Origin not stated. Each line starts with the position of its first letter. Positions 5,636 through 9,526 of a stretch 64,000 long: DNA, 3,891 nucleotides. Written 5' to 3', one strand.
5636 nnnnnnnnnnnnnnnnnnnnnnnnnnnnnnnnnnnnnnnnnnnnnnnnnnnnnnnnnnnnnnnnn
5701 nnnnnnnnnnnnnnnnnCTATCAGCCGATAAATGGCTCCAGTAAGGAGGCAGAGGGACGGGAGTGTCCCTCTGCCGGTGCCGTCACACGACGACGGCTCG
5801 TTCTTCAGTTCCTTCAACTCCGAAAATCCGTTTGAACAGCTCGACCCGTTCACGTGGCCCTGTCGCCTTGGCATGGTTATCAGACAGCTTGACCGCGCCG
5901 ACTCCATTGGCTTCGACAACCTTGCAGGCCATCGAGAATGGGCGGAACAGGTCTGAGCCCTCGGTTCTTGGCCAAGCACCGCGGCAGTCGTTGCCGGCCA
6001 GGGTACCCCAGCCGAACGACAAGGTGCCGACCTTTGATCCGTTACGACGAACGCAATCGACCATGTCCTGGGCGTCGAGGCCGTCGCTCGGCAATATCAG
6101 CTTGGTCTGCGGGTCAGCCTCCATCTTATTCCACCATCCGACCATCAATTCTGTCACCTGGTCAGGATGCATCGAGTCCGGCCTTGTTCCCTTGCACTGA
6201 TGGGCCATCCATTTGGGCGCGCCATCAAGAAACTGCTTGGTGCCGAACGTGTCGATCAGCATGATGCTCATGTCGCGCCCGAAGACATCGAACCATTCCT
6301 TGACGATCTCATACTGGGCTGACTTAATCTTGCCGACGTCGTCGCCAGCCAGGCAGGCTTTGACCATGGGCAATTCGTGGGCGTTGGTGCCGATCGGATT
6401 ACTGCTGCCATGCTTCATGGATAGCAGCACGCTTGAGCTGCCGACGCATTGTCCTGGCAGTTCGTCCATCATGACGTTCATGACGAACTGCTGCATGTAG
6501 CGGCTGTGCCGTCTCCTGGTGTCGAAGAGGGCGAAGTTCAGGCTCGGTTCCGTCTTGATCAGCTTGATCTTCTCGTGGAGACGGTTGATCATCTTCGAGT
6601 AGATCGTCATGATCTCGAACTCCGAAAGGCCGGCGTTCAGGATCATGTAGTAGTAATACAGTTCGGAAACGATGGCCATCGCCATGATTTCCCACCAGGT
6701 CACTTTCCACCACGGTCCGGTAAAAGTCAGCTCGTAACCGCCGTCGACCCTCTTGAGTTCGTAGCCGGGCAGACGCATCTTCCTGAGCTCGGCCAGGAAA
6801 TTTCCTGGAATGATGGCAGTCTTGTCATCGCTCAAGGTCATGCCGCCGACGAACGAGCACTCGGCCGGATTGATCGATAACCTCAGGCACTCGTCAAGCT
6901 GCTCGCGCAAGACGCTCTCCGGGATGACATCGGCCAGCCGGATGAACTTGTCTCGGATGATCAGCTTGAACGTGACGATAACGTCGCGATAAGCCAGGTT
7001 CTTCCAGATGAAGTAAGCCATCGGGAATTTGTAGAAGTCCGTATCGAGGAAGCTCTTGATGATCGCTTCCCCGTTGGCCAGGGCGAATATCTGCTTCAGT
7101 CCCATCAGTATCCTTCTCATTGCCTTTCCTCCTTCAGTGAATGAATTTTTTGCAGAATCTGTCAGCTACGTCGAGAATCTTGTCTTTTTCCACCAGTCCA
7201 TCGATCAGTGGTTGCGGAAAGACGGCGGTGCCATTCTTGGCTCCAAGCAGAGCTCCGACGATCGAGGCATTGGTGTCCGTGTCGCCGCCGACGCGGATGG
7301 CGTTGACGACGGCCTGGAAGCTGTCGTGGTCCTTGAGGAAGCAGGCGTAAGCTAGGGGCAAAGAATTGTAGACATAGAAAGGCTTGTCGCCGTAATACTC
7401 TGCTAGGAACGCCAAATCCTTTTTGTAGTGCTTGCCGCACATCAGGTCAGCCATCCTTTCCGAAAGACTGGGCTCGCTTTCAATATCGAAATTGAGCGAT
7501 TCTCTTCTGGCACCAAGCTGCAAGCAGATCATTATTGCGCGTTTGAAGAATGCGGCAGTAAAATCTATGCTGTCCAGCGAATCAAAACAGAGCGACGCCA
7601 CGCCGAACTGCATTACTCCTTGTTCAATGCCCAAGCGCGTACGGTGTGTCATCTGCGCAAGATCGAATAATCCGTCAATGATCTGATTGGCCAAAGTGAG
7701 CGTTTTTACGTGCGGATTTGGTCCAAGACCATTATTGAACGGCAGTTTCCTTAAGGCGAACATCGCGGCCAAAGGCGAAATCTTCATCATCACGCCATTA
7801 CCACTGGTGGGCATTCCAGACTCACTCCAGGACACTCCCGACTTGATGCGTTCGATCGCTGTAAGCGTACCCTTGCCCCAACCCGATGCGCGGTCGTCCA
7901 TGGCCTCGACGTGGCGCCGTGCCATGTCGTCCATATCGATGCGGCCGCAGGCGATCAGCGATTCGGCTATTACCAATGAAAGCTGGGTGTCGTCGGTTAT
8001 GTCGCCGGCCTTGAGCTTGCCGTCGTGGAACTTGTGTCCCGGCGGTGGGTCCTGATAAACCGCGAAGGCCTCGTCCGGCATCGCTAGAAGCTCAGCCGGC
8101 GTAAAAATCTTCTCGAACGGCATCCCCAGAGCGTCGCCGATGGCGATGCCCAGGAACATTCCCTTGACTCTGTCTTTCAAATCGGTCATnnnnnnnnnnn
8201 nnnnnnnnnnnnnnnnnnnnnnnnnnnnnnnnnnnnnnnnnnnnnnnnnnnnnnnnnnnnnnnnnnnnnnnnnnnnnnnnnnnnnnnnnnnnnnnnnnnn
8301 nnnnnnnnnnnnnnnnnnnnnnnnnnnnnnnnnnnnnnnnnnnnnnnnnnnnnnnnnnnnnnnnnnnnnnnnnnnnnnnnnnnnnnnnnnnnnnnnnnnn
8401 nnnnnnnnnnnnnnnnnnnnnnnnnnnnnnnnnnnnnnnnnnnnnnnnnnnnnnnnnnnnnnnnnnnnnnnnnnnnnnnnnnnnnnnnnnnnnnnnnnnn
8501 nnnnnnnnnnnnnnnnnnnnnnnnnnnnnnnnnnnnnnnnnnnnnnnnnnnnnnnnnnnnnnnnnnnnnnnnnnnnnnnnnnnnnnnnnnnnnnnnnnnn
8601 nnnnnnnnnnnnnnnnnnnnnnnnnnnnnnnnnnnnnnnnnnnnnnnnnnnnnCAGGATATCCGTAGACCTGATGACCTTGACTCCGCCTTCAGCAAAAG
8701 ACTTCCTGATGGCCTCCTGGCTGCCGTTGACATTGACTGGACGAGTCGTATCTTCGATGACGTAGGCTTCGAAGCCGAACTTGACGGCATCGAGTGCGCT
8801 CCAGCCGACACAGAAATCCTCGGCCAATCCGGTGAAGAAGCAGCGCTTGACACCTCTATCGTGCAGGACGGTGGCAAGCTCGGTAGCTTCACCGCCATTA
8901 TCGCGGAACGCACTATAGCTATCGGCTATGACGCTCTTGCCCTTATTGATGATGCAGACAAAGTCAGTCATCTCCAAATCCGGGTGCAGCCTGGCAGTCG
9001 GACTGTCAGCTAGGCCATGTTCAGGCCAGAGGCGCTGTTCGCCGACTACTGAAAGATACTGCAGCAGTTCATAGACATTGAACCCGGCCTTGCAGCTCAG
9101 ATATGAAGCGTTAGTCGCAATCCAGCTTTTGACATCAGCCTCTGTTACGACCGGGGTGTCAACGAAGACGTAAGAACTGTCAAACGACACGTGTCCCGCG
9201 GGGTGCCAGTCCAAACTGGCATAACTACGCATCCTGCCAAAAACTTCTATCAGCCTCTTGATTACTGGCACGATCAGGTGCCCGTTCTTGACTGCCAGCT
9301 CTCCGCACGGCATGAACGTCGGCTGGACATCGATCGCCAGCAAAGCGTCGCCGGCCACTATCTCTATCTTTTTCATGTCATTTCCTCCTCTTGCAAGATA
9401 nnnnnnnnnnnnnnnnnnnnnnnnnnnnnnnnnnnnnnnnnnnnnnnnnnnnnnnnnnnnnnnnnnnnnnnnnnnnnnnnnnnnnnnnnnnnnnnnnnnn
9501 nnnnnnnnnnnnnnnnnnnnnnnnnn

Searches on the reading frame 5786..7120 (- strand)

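Call 62: search_protein_families(library=pfam, proteins=[window:5786-7120:-], max_evalue=0.00001)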
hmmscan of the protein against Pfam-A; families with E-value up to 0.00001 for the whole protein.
window:5786-7120:- (445 aa): 2 families
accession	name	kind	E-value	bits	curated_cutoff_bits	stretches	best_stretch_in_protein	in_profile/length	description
PF04095.22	NAPRTase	-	1.2e-25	91.1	20.8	1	199-435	6-237/239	Nicotinate phosphoribosyltransferase (NAPRTase) family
PF17767.7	NAPRTase_N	-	2.9e-14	53.9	32.6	1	25-152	1-125/125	Nicotinate phosphoribosyltransferase (NAPRTase) N-terminal domain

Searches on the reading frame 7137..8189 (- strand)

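Call 62: search_protein_families(library=pfam, proteins=[window:7137-8189:-], max_evalue=0.00001)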
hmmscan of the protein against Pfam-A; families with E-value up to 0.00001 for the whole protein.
window:7137-8189:- (351 aa): 1 family
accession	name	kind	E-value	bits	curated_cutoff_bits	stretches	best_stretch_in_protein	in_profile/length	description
PF03747.19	ADP_ribosyl_GH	-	7.9e-47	160.7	26.2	1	10-326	1-286/287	ADP-ribosylglycohydrolase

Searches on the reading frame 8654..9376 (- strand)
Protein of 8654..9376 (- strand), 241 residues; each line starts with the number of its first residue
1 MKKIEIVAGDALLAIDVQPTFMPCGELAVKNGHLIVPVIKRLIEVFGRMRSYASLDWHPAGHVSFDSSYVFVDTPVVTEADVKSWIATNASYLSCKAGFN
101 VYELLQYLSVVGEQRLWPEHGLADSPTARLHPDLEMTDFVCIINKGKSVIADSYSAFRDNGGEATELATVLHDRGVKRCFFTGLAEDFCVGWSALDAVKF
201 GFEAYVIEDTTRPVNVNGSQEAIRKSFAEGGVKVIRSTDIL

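Call 62: search_protein_families(library=pfam, proteins=[window:8654-9376:-], max_evalue=0.00001)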
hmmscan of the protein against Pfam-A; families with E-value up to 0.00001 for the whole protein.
window:8654-9376:- (241 aa): 1 family
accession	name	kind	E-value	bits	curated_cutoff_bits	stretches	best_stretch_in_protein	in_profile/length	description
PF00857.26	Isochorismatase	-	3.8e-16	60.1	27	1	11-236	2-172/175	Isochorismatase domain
